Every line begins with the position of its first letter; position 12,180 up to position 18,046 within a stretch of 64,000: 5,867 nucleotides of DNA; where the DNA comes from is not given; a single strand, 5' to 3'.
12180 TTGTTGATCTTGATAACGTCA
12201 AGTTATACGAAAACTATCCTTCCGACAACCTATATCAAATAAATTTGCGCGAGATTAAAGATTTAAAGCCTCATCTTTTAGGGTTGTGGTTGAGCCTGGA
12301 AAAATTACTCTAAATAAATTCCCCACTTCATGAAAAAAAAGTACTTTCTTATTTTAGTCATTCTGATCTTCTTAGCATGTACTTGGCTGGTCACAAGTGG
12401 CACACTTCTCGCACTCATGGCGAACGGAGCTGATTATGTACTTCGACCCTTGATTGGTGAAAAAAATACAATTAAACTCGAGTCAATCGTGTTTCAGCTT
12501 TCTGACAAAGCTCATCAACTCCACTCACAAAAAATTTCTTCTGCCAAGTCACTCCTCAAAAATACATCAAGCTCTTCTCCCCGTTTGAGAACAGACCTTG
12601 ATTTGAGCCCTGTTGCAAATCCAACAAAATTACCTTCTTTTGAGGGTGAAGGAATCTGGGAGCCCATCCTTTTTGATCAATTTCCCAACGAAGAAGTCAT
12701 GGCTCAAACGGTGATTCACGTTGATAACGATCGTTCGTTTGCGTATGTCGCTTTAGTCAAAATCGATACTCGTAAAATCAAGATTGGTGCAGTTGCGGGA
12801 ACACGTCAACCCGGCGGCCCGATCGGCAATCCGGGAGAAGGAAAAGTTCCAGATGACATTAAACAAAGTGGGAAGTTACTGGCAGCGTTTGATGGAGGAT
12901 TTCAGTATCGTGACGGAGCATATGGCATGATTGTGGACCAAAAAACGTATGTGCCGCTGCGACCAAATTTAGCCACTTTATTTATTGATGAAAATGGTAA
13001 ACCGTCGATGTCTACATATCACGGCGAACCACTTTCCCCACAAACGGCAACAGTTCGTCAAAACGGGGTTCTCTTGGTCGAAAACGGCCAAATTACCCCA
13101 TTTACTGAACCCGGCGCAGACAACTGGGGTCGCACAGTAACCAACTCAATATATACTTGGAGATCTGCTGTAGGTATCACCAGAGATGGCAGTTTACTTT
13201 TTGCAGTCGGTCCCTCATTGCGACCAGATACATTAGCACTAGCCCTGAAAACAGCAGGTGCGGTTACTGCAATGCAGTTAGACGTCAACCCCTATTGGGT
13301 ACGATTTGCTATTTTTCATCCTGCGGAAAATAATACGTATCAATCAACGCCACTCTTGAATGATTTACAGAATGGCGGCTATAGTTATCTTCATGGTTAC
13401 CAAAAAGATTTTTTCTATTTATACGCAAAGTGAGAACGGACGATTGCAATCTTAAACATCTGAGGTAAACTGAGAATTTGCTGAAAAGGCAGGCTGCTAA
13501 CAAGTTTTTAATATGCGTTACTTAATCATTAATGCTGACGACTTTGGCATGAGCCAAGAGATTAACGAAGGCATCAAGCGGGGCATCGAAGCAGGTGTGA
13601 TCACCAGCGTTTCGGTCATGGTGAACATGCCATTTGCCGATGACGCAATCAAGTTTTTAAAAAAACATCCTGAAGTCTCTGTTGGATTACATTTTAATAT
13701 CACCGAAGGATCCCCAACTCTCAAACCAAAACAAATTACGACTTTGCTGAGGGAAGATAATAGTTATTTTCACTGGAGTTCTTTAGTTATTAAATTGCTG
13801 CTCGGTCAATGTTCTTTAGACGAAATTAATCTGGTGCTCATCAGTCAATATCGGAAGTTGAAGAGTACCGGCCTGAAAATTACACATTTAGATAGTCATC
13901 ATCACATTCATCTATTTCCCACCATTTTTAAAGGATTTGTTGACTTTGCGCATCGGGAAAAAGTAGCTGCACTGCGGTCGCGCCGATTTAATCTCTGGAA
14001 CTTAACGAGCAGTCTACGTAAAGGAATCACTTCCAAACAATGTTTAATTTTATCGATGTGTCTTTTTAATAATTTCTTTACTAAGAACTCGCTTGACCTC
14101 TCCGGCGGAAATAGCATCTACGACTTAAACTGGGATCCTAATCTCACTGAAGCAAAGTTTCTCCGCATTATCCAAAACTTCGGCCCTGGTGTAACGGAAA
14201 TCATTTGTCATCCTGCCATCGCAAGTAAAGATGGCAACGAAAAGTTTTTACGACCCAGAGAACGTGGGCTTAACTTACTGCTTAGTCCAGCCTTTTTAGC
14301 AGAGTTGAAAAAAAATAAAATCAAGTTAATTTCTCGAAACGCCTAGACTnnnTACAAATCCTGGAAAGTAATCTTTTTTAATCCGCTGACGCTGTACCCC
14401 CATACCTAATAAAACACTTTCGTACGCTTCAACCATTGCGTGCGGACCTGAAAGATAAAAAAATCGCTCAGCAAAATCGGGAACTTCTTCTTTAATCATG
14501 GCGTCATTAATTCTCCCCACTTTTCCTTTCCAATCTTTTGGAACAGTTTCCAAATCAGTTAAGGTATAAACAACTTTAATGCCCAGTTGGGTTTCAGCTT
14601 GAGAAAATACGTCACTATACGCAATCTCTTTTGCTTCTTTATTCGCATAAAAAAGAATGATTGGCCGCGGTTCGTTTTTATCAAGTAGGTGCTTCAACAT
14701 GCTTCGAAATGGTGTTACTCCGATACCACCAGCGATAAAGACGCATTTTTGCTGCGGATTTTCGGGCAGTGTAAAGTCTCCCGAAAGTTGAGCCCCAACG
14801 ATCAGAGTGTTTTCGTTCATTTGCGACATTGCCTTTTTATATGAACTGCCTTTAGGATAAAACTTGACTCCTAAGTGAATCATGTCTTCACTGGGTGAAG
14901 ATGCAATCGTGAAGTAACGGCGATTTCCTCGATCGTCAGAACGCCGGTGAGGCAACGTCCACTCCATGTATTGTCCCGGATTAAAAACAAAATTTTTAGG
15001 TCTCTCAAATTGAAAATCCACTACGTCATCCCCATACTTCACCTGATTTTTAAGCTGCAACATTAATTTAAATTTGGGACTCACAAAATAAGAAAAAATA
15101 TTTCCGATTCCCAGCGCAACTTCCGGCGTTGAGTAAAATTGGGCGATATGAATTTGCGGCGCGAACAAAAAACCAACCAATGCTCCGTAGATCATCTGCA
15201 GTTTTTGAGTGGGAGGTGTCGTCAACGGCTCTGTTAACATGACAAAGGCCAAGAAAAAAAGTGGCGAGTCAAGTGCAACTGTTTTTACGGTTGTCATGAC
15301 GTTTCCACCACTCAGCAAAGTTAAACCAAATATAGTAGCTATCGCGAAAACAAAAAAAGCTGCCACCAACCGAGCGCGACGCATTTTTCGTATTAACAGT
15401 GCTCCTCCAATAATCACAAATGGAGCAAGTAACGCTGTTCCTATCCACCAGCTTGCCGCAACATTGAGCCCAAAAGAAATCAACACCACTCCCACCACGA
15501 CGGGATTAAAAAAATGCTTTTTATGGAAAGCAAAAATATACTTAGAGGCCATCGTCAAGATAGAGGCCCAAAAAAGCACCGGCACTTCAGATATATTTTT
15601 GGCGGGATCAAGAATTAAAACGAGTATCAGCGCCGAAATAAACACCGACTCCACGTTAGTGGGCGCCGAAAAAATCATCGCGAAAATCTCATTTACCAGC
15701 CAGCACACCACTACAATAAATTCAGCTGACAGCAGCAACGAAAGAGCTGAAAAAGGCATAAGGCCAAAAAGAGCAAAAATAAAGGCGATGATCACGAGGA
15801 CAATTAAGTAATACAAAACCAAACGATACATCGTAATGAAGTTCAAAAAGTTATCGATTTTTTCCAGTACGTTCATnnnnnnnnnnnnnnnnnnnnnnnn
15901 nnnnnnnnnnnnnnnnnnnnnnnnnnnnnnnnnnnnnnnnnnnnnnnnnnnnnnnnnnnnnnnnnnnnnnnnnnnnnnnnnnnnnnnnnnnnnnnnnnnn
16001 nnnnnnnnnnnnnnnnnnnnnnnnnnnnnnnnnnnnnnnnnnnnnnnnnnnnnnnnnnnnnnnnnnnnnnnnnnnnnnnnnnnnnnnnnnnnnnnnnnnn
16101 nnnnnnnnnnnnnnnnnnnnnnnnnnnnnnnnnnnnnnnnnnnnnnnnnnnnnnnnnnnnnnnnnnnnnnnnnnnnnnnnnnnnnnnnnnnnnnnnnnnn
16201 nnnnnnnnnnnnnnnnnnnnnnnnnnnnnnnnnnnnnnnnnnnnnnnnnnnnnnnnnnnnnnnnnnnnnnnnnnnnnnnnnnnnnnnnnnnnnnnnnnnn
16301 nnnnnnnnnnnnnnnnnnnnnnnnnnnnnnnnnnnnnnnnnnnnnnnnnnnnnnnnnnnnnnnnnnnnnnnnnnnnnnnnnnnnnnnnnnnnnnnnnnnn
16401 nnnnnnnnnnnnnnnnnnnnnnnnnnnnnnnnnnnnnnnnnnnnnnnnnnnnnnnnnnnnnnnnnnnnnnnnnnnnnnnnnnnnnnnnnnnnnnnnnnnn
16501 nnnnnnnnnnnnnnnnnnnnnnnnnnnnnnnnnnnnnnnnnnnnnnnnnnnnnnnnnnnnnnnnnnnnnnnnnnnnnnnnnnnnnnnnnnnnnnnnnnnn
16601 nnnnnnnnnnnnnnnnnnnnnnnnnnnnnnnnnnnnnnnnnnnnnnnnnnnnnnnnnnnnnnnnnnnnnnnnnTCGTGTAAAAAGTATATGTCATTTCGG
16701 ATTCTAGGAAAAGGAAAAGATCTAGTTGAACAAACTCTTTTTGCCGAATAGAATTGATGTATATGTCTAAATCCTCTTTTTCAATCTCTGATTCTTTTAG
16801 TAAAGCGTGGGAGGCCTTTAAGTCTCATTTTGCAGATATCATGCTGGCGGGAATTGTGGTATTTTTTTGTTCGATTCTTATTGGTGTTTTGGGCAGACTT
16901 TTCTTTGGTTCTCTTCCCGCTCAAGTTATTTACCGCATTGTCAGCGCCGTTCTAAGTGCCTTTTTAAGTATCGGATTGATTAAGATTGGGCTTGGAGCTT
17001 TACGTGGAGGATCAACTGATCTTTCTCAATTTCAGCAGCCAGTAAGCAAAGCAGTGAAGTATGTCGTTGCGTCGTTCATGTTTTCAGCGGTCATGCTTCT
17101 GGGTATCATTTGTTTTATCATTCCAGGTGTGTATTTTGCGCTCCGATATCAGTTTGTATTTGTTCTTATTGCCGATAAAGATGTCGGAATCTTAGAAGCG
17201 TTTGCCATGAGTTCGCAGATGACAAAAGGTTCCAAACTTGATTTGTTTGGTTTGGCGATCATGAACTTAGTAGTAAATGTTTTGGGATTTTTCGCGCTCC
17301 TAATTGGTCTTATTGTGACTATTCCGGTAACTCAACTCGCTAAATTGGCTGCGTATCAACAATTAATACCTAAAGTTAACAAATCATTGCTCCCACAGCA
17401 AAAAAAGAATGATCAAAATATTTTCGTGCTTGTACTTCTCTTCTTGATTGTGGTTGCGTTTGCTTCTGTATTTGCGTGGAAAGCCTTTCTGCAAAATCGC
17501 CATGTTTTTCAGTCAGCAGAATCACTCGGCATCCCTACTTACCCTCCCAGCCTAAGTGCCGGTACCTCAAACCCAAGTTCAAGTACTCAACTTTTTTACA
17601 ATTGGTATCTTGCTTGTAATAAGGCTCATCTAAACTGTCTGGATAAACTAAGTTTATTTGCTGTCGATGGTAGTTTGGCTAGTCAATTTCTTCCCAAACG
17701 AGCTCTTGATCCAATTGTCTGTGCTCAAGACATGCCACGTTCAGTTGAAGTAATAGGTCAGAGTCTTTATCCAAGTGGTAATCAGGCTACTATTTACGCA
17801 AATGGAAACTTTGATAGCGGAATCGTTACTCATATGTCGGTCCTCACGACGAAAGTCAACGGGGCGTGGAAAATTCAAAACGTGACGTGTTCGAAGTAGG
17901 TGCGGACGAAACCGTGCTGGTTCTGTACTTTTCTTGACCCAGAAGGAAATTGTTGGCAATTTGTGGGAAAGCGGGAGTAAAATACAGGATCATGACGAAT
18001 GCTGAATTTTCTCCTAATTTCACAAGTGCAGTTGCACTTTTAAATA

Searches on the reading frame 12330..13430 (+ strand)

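Call 61: search_protein_families(library=pfam, proteins=[window:12330-13430:+], max_evalue=0.001)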
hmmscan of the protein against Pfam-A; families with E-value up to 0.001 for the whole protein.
window:12330-13430:+ (367 aa): 1 family
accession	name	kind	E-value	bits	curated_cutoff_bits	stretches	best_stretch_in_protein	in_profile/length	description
PF09992.14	NAGPA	-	1.5e-08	35.5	25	1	185-318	5-137/169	Phosphodiester glycosidase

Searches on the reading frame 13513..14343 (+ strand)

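Call 61: search_protein_families(library=pfam, proteins=[window:13513-14343:+], max_evalue=0.001)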
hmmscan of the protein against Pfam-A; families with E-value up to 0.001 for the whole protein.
window:13513-14343:+ (277 aa): 1 family
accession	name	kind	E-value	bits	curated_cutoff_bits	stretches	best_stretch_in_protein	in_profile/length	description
PF04794.17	YdjC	-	5.4e-60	203.9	29.7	1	3-266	1-265/266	YdjC-like protein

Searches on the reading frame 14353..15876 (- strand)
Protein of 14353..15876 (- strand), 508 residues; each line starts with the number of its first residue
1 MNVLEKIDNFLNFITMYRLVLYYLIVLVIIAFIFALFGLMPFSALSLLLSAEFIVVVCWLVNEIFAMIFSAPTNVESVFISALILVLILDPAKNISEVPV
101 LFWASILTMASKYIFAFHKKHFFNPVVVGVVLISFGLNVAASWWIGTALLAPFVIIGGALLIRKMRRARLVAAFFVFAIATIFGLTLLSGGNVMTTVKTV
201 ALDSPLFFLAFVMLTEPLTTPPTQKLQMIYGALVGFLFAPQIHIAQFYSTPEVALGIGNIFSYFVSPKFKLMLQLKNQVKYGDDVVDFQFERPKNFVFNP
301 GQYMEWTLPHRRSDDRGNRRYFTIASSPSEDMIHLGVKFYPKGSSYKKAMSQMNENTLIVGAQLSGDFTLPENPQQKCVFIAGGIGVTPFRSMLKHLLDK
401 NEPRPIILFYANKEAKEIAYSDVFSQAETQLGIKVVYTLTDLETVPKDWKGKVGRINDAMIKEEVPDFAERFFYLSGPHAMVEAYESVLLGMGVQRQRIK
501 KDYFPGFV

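Call 61: search_protein_families(library=pfam, proteins=[window:14353-15876:-], max_evalue=0.001)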
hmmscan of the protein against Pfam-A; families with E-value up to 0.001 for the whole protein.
window:14353-15876:- (508 aa): 4 families
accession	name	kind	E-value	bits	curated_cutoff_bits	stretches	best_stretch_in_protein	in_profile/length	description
PF00175.26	NAD_binding_1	-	7.5e-20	72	22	1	380-486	1-108/109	Oxidoreductase NAD-binding domain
PF03116.20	NQR2_RnfD_RnfE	-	3.6e-06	27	27.7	1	153-238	177-259/296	NQR2, RnfD, RnfE family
PF08022.18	FAD_binding_8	-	0.00048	20.6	22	0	278-340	9-71/109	FAD-binding domain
PF08030.17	NAD_binding_6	-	0.00075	20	22.2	0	379-418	5-49/156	Ferric reductase NAD binding domain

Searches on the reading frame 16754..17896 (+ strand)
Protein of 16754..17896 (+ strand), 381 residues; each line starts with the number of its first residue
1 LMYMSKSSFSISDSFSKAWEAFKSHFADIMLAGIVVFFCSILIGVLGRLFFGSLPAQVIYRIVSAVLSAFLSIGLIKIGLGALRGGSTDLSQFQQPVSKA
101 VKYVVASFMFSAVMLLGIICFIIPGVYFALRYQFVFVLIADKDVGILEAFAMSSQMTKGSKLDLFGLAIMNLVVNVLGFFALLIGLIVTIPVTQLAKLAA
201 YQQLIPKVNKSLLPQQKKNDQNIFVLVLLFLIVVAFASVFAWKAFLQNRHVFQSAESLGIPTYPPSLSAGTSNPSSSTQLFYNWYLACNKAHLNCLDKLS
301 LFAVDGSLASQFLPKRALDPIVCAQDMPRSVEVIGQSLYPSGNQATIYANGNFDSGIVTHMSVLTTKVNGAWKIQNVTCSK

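Call 61: search_protein_families(library=pfam, proteins=[window:16754-17896:+], max_evalue=0.001)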
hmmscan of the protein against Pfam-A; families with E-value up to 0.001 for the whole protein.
window:16754-17896:+ (381 aa): 1 family
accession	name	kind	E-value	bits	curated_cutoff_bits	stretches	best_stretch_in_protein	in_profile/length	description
PF06161.16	DUF975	-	1.3e-05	25.6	34.8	1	34-204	107-239/243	Protein of unknown function (DUF975)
